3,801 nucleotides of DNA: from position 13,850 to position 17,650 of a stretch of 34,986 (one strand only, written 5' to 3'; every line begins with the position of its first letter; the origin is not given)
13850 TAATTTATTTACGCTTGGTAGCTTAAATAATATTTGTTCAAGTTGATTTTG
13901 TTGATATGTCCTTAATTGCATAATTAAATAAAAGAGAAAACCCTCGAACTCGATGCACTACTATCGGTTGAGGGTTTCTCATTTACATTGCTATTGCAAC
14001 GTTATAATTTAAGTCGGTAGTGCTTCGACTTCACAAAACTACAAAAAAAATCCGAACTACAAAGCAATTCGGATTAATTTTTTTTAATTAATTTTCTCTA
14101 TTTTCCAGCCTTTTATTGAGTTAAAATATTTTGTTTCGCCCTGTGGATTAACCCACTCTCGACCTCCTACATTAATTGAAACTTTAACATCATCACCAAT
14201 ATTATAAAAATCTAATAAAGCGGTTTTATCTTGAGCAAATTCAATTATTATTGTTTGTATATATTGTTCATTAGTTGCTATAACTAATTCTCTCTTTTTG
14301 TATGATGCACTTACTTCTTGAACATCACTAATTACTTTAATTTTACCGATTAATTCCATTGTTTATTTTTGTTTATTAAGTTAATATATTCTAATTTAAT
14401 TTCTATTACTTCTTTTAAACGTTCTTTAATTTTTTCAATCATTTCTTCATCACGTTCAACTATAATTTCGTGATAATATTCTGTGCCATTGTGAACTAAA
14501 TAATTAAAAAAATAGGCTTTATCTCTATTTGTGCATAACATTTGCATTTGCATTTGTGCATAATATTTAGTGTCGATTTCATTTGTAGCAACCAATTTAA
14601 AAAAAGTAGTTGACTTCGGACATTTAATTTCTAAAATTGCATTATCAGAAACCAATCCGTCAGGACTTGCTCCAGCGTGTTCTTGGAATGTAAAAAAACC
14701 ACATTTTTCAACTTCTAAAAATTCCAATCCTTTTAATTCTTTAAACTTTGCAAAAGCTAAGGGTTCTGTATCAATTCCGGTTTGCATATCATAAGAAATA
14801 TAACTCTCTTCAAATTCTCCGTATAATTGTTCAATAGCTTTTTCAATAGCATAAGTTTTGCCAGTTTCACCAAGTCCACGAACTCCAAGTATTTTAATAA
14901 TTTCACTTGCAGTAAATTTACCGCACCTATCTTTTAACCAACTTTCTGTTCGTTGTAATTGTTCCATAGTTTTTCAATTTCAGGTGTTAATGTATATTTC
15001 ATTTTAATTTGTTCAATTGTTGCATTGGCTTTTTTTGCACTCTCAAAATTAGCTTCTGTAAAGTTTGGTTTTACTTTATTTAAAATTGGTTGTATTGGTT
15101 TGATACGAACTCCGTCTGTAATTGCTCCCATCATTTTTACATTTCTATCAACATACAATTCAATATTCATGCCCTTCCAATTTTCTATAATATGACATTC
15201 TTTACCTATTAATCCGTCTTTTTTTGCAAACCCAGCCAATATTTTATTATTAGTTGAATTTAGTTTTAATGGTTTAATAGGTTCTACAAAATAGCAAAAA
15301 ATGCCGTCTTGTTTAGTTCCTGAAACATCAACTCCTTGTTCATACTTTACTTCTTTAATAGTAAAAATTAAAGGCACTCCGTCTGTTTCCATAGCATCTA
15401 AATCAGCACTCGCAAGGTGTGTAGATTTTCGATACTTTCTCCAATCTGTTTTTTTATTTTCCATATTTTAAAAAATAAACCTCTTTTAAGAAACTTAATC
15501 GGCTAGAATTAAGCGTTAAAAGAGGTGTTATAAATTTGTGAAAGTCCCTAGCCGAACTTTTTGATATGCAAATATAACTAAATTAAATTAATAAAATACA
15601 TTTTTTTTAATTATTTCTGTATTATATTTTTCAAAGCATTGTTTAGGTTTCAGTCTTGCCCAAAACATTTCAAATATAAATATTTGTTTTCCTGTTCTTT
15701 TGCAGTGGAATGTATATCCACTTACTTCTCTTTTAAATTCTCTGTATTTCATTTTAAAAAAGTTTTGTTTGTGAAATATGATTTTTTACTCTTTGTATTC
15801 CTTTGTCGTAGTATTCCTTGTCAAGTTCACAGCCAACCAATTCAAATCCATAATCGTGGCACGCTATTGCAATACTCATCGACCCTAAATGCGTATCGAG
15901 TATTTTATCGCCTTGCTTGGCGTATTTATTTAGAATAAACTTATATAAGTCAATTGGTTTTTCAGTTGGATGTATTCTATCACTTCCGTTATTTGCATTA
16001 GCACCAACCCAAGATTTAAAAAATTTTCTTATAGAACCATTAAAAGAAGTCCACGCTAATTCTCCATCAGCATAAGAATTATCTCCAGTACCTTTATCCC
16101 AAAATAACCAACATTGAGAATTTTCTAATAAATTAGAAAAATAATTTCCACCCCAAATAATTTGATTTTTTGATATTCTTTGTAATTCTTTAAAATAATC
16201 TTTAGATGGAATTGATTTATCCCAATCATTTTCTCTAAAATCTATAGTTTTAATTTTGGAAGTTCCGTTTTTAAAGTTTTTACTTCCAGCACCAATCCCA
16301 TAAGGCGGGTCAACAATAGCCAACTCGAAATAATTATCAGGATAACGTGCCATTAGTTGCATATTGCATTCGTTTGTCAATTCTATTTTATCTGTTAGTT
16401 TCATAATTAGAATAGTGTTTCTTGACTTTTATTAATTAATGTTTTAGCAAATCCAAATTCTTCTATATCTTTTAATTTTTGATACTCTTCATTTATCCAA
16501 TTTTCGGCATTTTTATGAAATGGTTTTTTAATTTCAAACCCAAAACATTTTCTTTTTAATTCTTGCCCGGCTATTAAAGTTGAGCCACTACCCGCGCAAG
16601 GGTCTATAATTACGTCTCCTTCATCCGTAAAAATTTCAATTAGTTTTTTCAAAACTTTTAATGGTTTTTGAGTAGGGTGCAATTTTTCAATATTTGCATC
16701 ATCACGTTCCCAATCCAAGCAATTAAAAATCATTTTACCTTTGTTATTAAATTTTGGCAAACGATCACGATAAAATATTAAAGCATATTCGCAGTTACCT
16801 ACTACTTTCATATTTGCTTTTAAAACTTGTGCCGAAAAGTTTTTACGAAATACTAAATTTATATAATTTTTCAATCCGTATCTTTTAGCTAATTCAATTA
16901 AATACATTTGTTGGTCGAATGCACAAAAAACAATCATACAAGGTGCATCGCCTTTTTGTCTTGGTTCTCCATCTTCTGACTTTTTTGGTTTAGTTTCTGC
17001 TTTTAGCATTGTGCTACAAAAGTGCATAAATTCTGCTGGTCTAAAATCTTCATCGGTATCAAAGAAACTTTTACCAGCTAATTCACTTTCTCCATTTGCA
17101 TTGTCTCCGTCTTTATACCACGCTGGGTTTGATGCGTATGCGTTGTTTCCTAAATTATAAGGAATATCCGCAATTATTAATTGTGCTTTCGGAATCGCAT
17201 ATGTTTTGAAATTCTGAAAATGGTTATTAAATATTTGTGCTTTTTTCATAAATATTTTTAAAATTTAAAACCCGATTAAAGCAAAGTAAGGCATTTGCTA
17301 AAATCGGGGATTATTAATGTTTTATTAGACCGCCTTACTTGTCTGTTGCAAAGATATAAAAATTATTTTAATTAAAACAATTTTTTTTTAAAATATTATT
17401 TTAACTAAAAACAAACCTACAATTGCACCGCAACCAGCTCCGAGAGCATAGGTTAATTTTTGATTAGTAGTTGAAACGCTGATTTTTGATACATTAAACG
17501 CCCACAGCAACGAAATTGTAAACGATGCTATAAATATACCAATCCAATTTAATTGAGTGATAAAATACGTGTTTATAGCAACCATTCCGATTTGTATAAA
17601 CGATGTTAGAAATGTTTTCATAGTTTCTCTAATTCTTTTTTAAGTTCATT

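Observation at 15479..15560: Leader B of the same family (recombination operon)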

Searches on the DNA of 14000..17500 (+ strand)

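Call 7: search_dna_similar(query=window:14000-17500:+, collection=phages, mode=distant, max_rows=30)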
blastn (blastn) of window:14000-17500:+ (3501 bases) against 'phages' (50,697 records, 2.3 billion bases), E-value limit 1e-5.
Records with a match: 156; places in all: 164; records where one place covers at least 80% of the query: 0.
Best place of each record, by identity: 80-90% 7; 60-80% 149.
By first word of the organism name: Flavobacterium 63; Streptococcus 53; Lactococcus 10; Campylobacter 9; Cellulophaga 9; Nonlabens 2; Lactobacillus 2; Tetrasphaera 2; Agrobacterium 2; Bacillus 1; and 3 more.
By host as written in the record: Flavobacterium sp. LMO9 22; Flavobacterium psychrophilum 950106-1/1 13; Streptococcus thermophilus 11; Flavobacterium sp. LMO6 10; Flavobacterium psychrophilum FPS-F15 6; Cellulophaga sp. HaHa_2_1 3; Flavobacterium psychrophilum 020612-2/1 3; Lactococcus cremoris DGCC6073 2; and 74 more.
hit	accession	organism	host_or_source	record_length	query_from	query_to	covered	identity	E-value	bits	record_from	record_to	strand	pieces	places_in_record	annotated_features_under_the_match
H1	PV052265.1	Campylobacter phage CC12667_12684_ph15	Campylobacter coli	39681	2508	3234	21%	69.2%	2e-80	308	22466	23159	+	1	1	DNA methyltransferase | hypothetical protein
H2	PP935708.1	Campylobacter phage vB_CJ12660_3PH123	Campylobacter jejuni NCTC 12660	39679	2508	3234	21%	69.2%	2e-80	308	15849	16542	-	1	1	adenine-specific methyltransferase | hypothetical protein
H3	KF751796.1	Campylobacter phage CJIE4-4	Campylobacter jejuni subsp. jejuni ...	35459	2508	3225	21%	69.3%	6e-80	306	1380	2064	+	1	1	dpnA: modification methylase DpnIIB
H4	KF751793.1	Campylobacter phage CJIE4-1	Campylobacter jejuni subsp. jejuni ...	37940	2508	3225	21%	69.3%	6e-80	306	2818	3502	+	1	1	dpnA: modification methylase DpnIIB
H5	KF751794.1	Campylobacter phage CJIE4-2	Campylobacter jejuni subsp. jejuni ...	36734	2508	3225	21%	69.3%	6e-80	306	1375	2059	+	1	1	dpnA: modification methylase DpnIIB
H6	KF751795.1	Campylobacter phage CJIE4-3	Campylobacter jejuni subsp. jejuni ...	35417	2508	3225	21%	69.3%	6e-80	306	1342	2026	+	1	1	dpnA: modification methylase DpnIIB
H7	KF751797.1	Campylobacter phage CJIE4-5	Campylobacter jejuni subsp. jejuni ...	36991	2508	3225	21%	69.3%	6e-80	306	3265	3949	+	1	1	dpnA: modification methylase DpnIIB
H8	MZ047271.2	Campylobacter phage PC10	Campylobacter jejuni L26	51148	2508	3225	21%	69.3%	6e-80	306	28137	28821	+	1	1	dpnA: modification methylase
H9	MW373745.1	Campylobacter phage CJLB-13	Campylobacter jejuni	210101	2508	3225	21%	69.3%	6e-80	306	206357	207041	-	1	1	record has no annotation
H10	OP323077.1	Lactococcus phage D6890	Lactococcus cremoris DGCC6073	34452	2514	3229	20%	67.7%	2e-55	224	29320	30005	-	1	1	modification methylase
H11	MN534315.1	Lactococcus phage proPhi1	Lactotoccus lactis subsp. cremoris TIFN1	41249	2514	3229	20%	67.5%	7e-54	220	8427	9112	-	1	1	site-specific DNA-methyltransferase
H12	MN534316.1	Lactococcus phage proPhi2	Lactococcus lactis subsp. lactis bv. ...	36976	2514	3229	20%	67.5%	7e-54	220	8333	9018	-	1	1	adenine-specific methyltransferase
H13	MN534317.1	Lactococcus phage proPhi4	Lactococcus lactis subsp. lactis bv. ...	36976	2514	3229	20%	67.5%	7e-54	220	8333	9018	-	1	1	adenine-specific methyltransferase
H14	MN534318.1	Lactococcus phage proPhi5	Lactococcus lactis subsp. cremoris TIFN5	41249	2514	3229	20%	67.5%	7e-54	220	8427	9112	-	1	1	site-specific DNA-methyltransferase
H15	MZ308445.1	Lactococcus phage CAP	Lactococcus lactis subsp. cremoris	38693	2514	3229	20%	67.4%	8e-53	215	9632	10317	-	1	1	site-specific DNA-methyltransferase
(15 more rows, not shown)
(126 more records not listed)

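Call 66: search_with_rna_model(model_id=R1, sources=[L034, L048, L026, L009, L057, L018, L043, L006, L019, L017, L012, L027, L042, L059, L025, L024, L007, L041, L060, L021, L036], max_evalue=0.03, make_alignment=true)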
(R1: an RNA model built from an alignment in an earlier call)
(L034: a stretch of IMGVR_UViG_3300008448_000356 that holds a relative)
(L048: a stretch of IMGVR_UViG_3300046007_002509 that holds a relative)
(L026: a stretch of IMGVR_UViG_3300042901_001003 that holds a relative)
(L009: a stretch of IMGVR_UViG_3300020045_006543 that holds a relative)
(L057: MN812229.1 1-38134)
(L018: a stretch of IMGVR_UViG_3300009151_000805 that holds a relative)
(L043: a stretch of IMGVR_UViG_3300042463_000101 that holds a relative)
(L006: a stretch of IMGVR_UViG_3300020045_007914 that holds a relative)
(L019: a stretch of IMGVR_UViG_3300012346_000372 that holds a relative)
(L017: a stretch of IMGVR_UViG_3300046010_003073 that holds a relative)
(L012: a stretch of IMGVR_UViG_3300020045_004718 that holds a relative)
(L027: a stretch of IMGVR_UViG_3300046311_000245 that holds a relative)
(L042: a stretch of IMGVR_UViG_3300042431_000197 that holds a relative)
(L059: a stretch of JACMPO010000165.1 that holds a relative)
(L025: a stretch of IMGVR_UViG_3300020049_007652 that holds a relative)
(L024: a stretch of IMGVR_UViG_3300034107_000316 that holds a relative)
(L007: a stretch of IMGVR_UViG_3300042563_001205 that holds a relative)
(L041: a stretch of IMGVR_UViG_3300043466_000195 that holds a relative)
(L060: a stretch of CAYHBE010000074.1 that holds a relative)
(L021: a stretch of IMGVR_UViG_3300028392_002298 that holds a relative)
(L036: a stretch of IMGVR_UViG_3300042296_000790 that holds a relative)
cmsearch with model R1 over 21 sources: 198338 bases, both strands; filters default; matches with E-value up to 0.03: 25.
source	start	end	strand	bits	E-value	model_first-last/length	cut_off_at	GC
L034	5420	5524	+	123.6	1.3e-23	1-105/105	no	0.3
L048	3961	4065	-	122.7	2.1e-23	1-105/105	no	0.31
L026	5441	5546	+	116.8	4e-22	1-105/105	no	0.33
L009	8025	8127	+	116.4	5.1e-22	1-105/105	no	0.33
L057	13974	14079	+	112.6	3.4e-21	1-105/105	no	0.3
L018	2021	2126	+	92.8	6.5e-17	1-105/105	no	0.27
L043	5051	5154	+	80.8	2.7e-14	1-105/105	no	0.26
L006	5463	5561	+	51.1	7.4e-08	1-105/105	no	0.33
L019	6198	6296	+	48.4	2.9e-07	1-105/105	no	0.31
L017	4342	4440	+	47.2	5.2e-07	1-105/105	no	0.32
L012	6161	6266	+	37.5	6.7e-05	1-105/105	no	0.38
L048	3935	4029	+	30.5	0.0022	1-105/105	no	0.28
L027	2028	2121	+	30.3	0.0024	1-105/105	no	0.33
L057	12939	13031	+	30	0.0028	1-105/105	no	0.34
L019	5147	5238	+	29.9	0.003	1-105/105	no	0.32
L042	7308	7394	-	29.7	0.0032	1-105/105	no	0.33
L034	5456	5552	-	29.4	0.0037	1-105/105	no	0.29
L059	7985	8071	+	29.1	0.0045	1-105/105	no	0.4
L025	2662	2751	+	29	0.0046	1-105/105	no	0.36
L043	5086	5185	-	27.8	0.0085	1-105/105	no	0.25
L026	5388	5468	-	27.8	0.0086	1-105/105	no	0.26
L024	7558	7656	+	27.1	0.012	1-105/105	no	0.32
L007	5456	5558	+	26.5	0.016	1-105/105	no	0.28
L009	8059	8156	-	26.2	0.018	1-105/105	no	0.31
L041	5207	5292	+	25.5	0.026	1-105/105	no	0.38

Alignment A6: 25 matches aligned to the model, 145 columns, each read 5' to 3' on its own strand. Consensus structure (alignment columns), stored with it:
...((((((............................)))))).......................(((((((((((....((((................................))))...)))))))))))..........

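Call 67: build_rna_model(alignment_id=A6)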
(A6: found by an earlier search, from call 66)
Model R2 built from alignment A6 (25 sequences, 145 columns); structure: stored with the alignment.
model positions 99; base pairs 21; branch points 1; effective number of sequences 7.13; information 0.59 bits per position. Calibrated on 0.2 Mb of random sequence (short: E-values are rough).
structure used (alignment columns):
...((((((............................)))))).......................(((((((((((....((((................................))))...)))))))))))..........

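Call 68: search_with_rna_model(model_id=R2, sources=[window, L002, L003, L005, L006, L007, L009, L011, L012, L013, L014, L017, L018, L019, L020, L021, L023, L024, L025, L026, L027, L028, L029, L030, L032, L034, L036, L040, L041, L042, L043, L046, L048, L049, L051, L052, L053, L055, L057, L058, L059, L060], max_evalue=1, make_alignment=true)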
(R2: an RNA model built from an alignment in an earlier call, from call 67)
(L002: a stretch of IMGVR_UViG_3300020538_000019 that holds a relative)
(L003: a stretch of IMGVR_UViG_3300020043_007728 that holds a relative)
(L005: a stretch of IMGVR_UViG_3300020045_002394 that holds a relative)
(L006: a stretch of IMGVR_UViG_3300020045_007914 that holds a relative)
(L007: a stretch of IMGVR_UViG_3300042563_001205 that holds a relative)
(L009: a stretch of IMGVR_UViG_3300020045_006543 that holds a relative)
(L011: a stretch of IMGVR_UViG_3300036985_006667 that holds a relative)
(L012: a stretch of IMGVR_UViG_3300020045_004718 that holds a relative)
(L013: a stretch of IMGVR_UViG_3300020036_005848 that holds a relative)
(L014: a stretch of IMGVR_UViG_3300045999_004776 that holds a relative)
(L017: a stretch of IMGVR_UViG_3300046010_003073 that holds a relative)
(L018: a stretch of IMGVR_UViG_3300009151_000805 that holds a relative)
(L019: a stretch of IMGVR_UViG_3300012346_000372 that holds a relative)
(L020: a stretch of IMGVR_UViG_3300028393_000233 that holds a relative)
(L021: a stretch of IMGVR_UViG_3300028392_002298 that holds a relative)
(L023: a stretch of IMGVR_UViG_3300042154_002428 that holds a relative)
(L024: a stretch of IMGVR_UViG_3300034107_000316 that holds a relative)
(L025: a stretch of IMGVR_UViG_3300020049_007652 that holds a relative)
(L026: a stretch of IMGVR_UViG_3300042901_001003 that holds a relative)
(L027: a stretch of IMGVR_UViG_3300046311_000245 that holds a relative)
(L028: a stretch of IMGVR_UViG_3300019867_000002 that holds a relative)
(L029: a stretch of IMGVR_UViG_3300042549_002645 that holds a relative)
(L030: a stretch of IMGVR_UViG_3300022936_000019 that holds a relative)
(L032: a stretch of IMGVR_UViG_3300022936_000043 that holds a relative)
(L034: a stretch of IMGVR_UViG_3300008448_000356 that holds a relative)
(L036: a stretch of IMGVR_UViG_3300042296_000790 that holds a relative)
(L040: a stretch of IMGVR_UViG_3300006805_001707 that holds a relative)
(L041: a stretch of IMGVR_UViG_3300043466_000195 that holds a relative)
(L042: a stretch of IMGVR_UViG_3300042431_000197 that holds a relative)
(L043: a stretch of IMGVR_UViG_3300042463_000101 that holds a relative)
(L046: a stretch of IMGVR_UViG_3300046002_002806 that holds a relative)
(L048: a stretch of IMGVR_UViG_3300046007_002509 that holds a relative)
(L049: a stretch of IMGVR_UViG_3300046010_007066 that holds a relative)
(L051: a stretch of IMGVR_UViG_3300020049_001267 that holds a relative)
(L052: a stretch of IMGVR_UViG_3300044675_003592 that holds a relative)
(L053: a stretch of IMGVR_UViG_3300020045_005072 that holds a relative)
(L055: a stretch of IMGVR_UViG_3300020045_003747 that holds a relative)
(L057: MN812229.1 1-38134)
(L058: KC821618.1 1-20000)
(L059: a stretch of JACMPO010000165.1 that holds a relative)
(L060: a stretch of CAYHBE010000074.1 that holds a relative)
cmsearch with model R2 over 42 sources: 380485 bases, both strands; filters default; matches with E-value up to 1: 79.
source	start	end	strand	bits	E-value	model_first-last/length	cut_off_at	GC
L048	3961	4065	-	93.6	2.3e-16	1-99/99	no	0.31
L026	5441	5546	+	91.6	6.5e-16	1-99/99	no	0.33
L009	8025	8127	+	91.6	6.6e-16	1-99/99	no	0.33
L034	5420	5524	+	91.1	8.2e-16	1-99/99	no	0.3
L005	5464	5567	+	90.7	1e-15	1-99/99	no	0.31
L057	13974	14079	+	90.2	1.3e-15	1-99/99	no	0.3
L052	1392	1494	+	84.6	2.2e-14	1-99/99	no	0.33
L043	5051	5154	+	84.3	2.7e-14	1-99/99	no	0.26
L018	2021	2126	+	80.4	1.9e-13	1-99/99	no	0.27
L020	5688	5793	+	80.4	1.9e-13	1-99/99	no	0.27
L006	5463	5561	+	63.3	1.1e-09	1-99/99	no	0.33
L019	6198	6296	+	62.2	1.9e-09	1-99/99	no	0.31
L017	4342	4440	+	61.2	3.1e-09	1-99/99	no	0.32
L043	5086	5185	-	58.5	1.2e-08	1-99/99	no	0.25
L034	5456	5552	-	55.9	4.6e-08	1-99/99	no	0.29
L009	8059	8156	-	55.2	6.3e-08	1-99/99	no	0.31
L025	2662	2751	+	54.8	7.7e-08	1-99/99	no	0.36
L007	5456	5558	+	54.6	8.6e-08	1-99/99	no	0.28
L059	7985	8071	+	54.2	1.1e-07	1-99/99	no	0.4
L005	5499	5595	-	54.1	1.1e-07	1-99/99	no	0.32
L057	12939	13031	+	54.1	1.1e-07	1-99/99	no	0.34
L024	7558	7656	+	54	1.2e-07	1-99/99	no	0.32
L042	7308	7394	-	53.8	1.3e-07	1-99/99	no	0.33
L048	3934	4029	+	52.1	3e-07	1-99/99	no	0.28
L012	6161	6266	+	51.9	3.5e-07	1-99/99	no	0.38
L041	5207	5292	+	50.4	7.2e-07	1-99/99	no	0.38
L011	3381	3482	+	50.2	8.1e-07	1-99/99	no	0.28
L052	1426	1522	-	48.9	1.5e-06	1-99/99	no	0.33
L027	2028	2121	+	48.4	2e-06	1-99/99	no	0.33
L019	5147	5237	+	48.2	2.3e-06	1-99/99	no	0.31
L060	2337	2426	+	45.6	8.5e-06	1-99/99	no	0.31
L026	5388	5468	-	45.4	9.2e-06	1-99/99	no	0.26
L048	187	276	-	44.9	1.2e-05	1-99/99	no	0.31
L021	5084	5171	+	44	1.8e-05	1-99/99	no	0.32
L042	4176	4265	-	43.8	2.1e-05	1-99/99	no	0.31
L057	14011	14115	-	40.9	9.1e-05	1-99/99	no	0.29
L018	2058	2142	-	39.4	0.00019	1-99/99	no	0.25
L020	5725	5809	-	39.4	0.00019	1-99/99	no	0.25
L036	2067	2162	+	38.9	0.00025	1-99/99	no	0.38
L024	6091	6179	+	37.8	0.00044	1-99/99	no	0.31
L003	4111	4200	+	37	0.00063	1-99/99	no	0.33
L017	4289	4372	-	36.9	0.00067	1-99/99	no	0.21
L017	4378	4460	-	36.7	0.00075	1-99/99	no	0.28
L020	592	678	-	35.2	0.0016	1-99/99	no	0.28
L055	958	1055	+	34.7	0.0021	1-99/99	no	0.36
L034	5367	5447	-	34.5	0.0023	1-99/99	no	0.25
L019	6234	6328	-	34.2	0.0027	1-99/99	no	0.31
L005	2890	2978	-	33.1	0.0047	1-99/99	no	0.26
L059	6077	6169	+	32.7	0.0056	1-99/99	no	0.33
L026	5478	5584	-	32.7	0.0057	1-99/99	no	0.29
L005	2852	2955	+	31.7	0.0092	1-99/99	no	0.29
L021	5112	5199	-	31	0.014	1-99/99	no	0.27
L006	5495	5593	-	30.6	0.017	1-99/99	no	0.28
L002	2316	2412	+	30.5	0.017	1-99/99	no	0.28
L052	1309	1384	+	29.3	0.032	1-99/99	no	0.25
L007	5495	5590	-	28.6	0.045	1-99/99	no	0.25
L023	6301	6385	+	28.6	0.046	1-99/99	no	0.31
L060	2281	2358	-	28.4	0.051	1-99/99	no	0.31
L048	7406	7500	-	26.7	0.12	1-99/99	no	0.29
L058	3139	3215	-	26.3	0.15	1-99/99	no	0.22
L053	724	797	-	26.1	0.16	1-99/99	no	0.27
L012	6204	6300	-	25.8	0.19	1-99/99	no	0.31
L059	8010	8097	-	25.7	0.19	1-99/99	no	0.36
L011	3419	3501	-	25.2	0.26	1-99/99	no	0.27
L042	7283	7367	+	25.1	0.27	1-99/99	no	0.32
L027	2056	2157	-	25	0.28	1-99/99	no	0.29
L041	5233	5323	-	25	0.28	1-99/99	no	0.33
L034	5341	5411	+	24.5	0.36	1-99/99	no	0.23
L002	5465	5535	+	24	0.46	1-99/99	no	0.37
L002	5484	5574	-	24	0.47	1-99/99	no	0.3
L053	678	770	+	23.6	0.57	1-99/99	no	0.24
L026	5357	5433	+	23.1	0.74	1-99/99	no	0.23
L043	3368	3455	+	22.7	0.89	1-99/99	no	0.26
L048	5360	5447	-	22.7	0.89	1-99/99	no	0.26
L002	5382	5458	-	22.7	0.9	1-99/99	no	0.32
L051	1435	1522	-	22.5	0.98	1-99/99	no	0.34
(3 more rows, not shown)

Alignment A7: 79 matches aligned to the model, 161 columns, each read 5' to 3' on its own strand. Consensus structure (alignment columns), stored with it:
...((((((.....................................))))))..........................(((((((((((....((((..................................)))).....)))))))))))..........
